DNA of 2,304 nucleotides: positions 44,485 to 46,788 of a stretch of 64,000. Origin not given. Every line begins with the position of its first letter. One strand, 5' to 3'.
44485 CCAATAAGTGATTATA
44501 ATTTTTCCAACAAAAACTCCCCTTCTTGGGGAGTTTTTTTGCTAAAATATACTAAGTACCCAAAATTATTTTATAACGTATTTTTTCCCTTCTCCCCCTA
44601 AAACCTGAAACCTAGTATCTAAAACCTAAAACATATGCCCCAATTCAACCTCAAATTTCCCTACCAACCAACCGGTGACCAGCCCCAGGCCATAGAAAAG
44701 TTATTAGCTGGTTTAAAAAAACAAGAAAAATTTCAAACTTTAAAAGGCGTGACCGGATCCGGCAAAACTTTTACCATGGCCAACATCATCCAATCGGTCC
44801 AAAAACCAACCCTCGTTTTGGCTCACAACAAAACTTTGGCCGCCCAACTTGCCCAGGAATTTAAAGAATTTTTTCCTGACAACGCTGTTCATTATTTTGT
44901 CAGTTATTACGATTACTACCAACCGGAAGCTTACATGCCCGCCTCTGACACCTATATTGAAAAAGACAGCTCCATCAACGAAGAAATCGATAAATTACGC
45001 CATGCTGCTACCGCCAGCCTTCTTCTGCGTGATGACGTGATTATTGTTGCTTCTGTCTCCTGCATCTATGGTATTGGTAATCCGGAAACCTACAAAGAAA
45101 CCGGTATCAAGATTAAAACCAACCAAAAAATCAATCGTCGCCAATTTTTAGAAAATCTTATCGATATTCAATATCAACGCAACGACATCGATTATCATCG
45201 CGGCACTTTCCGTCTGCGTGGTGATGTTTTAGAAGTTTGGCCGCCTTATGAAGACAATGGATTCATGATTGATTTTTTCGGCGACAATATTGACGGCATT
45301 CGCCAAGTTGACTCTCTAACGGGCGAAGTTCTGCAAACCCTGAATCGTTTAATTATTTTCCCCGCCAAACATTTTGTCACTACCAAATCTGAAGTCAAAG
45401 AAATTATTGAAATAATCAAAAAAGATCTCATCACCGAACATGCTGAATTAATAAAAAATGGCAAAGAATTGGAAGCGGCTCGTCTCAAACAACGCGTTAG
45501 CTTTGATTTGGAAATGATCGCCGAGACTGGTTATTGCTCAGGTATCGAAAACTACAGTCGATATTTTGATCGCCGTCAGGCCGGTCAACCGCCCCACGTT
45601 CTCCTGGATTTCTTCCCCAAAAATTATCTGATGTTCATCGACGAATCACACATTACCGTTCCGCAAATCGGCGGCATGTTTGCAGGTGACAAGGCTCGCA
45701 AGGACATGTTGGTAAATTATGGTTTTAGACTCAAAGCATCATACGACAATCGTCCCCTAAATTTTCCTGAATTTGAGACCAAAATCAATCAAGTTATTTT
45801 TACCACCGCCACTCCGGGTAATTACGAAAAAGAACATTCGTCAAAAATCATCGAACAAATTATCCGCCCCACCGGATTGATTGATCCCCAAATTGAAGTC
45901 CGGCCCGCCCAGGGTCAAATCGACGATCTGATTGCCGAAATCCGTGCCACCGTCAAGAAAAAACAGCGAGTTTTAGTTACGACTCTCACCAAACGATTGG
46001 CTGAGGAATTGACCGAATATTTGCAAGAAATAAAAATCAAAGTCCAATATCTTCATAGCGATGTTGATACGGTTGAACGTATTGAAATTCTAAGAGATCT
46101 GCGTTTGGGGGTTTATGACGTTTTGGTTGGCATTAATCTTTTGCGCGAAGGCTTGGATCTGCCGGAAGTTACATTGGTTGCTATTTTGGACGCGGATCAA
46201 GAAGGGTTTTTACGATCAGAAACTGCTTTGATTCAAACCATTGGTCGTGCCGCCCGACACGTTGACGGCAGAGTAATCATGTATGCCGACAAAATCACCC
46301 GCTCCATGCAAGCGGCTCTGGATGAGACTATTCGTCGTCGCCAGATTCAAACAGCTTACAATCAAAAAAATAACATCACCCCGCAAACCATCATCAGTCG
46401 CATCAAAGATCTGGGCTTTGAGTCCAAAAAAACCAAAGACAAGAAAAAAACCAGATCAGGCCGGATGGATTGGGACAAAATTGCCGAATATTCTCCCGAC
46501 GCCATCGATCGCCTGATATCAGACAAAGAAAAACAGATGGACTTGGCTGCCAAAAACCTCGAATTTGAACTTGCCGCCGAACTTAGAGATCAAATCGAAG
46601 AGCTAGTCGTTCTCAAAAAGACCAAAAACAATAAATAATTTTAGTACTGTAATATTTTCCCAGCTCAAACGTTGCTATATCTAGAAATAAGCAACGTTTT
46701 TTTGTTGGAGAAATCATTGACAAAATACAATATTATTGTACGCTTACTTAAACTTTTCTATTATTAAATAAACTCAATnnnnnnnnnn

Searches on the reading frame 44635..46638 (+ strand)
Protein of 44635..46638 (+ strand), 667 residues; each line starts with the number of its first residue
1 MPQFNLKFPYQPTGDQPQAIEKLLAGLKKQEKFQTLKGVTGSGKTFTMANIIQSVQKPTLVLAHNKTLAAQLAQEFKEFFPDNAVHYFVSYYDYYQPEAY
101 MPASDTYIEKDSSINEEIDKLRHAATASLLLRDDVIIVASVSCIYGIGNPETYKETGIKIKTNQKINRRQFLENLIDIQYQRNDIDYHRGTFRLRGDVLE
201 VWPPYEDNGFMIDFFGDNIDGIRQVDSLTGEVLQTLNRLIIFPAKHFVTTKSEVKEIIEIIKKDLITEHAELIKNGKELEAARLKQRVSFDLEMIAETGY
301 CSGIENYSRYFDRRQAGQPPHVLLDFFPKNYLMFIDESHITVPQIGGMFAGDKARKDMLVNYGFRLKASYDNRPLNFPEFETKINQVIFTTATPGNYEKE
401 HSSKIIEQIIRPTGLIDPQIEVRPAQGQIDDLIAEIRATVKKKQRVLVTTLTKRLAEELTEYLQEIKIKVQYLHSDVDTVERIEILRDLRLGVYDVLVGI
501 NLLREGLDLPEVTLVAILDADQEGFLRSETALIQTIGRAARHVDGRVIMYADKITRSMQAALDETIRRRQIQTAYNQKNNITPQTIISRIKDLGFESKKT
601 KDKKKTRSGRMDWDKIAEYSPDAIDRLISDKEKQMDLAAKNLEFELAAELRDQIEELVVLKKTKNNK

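Call 35: search_protein_families(library=pfam, proteins=[window:44635-46638:+], max_evalue=0.001)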
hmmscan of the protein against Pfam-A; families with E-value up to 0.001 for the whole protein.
window:44635-46638:+ (667 aa): 8 families
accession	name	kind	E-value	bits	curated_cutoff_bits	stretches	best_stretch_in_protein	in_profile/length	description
PF17757.6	UvrB_inter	-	9.1e-30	103.1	22.9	1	158-247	1-91/91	UvrB interaction domain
PF00271.37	Helicase_C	-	1.6e-20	73.9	23.5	1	430-542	4-109/110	Helicase conserved C-terminal domain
PF12344.14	UvrB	-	1.3e-19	70.2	27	1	549-590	1-42/43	Ultra-violet resistance protein B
PF04851.21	ResIII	-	1.7e-14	54.5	22.5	1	12-86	4-83/164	Type III restriction enzyme, res subunit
PF02151.25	UVR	-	1.5e-08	34.6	21.5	1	625-657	1-33/36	UvrB/uvrC motif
PF00270.35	DEAD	-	1.6e-07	31.7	26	1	15-82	3-71/167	DEAD/DEAH box helicase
PF13604.12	AAA_30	-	2.3e-05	24.7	27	1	15-76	5-66/191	AAA domain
PF13245.12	AAA_19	-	0.00098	19.7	25.1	0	30-88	10-71/134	AAA domain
